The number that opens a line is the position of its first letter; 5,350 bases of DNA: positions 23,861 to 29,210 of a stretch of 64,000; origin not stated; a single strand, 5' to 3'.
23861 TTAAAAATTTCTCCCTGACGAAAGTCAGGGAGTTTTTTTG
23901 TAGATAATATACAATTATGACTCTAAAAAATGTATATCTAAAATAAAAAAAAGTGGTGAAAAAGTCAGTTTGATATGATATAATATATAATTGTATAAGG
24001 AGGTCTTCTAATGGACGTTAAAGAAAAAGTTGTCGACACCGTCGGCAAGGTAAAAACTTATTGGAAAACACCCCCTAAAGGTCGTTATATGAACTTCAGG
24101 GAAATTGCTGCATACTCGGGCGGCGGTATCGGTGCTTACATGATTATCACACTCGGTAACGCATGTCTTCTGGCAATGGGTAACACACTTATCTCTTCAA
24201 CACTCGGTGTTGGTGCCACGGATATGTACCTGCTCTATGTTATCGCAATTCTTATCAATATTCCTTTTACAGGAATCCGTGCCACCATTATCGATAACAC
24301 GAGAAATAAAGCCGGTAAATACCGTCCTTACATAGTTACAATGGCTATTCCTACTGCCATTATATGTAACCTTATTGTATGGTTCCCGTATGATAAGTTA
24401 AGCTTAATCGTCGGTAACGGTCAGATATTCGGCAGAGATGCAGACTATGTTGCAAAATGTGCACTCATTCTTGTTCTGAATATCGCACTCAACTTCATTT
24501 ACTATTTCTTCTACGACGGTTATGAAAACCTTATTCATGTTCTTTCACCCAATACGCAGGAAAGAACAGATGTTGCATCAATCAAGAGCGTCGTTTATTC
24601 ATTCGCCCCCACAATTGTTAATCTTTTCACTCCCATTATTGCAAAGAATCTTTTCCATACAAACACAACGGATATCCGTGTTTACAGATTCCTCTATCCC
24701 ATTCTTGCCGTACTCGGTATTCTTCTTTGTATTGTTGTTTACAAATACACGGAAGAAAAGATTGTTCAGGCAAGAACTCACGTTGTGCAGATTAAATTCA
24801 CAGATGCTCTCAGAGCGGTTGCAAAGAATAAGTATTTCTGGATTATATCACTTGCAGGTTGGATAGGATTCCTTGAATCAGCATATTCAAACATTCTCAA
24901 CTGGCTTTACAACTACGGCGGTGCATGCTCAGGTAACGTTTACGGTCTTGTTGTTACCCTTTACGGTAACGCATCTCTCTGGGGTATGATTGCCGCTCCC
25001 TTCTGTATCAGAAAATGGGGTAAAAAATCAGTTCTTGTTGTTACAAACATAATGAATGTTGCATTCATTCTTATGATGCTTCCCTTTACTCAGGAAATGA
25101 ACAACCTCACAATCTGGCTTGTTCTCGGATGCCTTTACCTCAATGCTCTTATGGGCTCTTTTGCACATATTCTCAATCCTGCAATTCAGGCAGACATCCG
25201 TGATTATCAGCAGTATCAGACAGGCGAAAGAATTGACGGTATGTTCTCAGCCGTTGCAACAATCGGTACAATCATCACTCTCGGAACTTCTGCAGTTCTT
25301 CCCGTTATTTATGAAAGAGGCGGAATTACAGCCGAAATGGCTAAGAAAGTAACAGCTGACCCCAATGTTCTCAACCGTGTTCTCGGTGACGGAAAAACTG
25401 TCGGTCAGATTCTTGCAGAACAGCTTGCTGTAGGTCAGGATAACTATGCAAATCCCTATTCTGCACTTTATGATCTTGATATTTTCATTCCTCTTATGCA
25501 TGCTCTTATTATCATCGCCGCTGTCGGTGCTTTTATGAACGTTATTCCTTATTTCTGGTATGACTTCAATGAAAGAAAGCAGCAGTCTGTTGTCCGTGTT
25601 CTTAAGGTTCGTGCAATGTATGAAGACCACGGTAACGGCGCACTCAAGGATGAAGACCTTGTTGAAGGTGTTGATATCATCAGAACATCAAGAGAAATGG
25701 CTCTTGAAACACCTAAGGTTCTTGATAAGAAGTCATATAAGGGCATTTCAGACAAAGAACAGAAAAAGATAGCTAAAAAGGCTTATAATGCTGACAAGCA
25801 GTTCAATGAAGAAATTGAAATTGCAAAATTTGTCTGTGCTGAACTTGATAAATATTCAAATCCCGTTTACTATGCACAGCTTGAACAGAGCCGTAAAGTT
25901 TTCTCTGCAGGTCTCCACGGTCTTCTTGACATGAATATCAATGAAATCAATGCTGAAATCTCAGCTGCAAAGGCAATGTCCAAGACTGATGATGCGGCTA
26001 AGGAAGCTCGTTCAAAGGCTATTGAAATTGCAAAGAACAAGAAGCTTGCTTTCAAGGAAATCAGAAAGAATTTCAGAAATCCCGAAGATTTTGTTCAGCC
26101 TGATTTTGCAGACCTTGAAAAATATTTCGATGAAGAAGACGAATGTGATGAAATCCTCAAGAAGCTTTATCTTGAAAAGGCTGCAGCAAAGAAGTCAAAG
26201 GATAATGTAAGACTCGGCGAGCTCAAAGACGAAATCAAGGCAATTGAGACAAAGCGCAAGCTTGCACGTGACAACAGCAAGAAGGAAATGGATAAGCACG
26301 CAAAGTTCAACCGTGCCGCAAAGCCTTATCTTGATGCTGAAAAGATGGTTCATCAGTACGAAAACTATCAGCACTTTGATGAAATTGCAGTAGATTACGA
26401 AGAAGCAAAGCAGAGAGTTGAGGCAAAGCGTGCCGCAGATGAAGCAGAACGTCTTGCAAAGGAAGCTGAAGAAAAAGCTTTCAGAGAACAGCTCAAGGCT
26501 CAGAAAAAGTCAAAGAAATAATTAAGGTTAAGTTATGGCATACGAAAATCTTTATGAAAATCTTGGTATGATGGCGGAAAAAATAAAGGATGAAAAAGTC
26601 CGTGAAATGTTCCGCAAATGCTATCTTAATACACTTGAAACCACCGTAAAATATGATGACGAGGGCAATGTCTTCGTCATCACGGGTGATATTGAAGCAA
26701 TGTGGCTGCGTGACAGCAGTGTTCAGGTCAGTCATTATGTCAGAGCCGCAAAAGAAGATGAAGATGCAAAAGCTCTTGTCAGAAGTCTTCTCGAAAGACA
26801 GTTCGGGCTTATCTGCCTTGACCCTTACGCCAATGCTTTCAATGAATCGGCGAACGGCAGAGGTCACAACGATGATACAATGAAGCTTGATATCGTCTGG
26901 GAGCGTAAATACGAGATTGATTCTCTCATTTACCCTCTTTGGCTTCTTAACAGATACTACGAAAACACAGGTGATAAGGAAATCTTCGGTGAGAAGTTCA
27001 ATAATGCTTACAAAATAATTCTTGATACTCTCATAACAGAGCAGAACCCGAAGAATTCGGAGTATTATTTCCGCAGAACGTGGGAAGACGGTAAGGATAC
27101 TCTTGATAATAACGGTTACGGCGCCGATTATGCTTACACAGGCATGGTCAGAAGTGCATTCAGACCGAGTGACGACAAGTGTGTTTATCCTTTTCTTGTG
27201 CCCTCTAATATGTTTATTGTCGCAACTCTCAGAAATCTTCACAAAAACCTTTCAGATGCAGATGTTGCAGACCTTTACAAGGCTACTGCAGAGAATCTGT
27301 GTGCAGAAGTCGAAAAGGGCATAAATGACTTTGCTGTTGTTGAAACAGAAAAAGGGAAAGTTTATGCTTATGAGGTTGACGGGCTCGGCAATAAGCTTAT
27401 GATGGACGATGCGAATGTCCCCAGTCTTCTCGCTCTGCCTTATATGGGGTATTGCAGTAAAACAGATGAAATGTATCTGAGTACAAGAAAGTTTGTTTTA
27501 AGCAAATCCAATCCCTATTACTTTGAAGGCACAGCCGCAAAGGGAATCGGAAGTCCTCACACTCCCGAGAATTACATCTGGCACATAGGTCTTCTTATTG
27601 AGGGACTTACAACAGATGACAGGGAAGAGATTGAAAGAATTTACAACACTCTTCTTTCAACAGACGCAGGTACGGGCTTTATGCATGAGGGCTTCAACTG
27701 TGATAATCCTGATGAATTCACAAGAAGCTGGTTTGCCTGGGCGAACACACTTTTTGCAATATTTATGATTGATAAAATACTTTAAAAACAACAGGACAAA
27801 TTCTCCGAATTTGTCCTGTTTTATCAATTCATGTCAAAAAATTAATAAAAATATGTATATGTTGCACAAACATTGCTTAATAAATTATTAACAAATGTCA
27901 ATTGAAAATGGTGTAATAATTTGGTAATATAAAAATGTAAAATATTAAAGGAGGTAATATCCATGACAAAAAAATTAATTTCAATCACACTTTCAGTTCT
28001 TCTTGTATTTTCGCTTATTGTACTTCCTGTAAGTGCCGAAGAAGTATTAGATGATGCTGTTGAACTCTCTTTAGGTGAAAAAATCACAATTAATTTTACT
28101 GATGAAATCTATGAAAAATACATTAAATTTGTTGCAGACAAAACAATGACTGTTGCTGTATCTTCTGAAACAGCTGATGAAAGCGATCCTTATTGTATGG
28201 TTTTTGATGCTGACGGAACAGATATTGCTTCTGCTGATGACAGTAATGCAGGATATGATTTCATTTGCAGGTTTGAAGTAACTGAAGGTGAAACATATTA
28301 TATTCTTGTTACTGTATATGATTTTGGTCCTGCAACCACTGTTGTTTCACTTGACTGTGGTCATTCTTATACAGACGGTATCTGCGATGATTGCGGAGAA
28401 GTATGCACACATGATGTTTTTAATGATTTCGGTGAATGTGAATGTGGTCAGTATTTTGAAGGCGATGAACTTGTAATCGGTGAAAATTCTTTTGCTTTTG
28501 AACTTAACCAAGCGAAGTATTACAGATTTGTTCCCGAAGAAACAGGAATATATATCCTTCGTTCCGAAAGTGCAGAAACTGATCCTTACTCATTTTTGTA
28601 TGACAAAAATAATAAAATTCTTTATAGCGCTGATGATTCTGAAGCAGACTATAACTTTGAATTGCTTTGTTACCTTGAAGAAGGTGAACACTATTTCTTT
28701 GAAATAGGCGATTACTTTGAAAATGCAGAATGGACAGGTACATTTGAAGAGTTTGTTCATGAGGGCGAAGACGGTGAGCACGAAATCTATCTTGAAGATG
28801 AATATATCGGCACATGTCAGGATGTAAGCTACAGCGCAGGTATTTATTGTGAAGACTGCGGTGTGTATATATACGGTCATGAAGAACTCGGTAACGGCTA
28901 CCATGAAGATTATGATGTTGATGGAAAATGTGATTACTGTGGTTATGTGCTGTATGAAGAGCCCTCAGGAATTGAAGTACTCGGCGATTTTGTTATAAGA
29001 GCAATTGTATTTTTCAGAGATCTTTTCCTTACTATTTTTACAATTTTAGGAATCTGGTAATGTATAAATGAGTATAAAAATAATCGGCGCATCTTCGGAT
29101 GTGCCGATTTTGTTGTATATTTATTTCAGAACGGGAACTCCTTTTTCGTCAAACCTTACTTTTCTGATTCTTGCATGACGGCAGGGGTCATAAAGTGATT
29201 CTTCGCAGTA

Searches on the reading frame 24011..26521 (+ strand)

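Call 60: search_protein_families(library=pfam, proteins=[window:24011-26521:+])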
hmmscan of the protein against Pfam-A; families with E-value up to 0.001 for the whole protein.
window:24011-26521:+ (836 aa): 2 families
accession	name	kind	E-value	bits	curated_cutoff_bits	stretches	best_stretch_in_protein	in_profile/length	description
PF13347.12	MFS_2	-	2.2e-27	96.1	27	1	42-432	8-378/427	MFS/sugar transport protein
PF07690.21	MFS_1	-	3.9e-09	36.3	33.4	1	307-430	30-144/347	Major Facilitator Superfamily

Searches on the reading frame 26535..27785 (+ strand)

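Call 59: search_protein_families(library=pfam, proteins=[window:26535-27785:+])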
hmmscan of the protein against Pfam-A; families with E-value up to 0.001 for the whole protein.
window:26535-27785:+ (416 aa): 1 family
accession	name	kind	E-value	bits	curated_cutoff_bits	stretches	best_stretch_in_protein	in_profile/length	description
PF06824.17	Glyco_hydro_125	-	1.3e-150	502.4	23.4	1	19-410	1-412/414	Metal-independent alpha-mannosidase (GH125)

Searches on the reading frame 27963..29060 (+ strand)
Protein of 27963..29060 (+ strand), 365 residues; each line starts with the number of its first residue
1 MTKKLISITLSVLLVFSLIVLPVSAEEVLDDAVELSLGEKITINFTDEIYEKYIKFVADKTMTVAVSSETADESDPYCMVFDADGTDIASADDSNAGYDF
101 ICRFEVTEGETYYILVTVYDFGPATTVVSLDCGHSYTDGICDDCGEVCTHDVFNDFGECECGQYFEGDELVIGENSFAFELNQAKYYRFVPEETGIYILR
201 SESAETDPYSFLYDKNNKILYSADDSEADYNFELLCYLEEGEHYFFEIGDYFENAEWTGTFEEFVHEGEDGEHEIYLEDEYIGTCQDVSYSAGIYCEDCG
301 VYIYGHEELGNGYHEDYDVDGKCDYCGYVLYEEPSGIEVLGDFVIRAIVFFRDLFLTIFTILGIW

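Call 59: search_protein_families(library=pfam, proteins=[window:27963-29060:+])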
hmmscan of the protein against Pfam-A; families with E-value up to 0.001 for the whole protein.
window:27963-29060:+ (365 aa): 0 families

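Call 93: search_protein_families(library=ncbifam, proteins=[window:27963-29060:+], max_evalue=0.01)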
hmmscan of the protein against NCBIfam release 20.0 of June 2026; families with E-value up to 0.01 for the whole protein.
window:27963-29060:+ (365 aa): 0 families

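Call 94: search_solved_structures(query=window:27963-29060:+, max_evalue=0.1)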
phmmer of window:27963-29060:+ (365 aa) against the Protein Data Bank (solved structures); distinct sequences matched with E-value up to 0.1: 0.
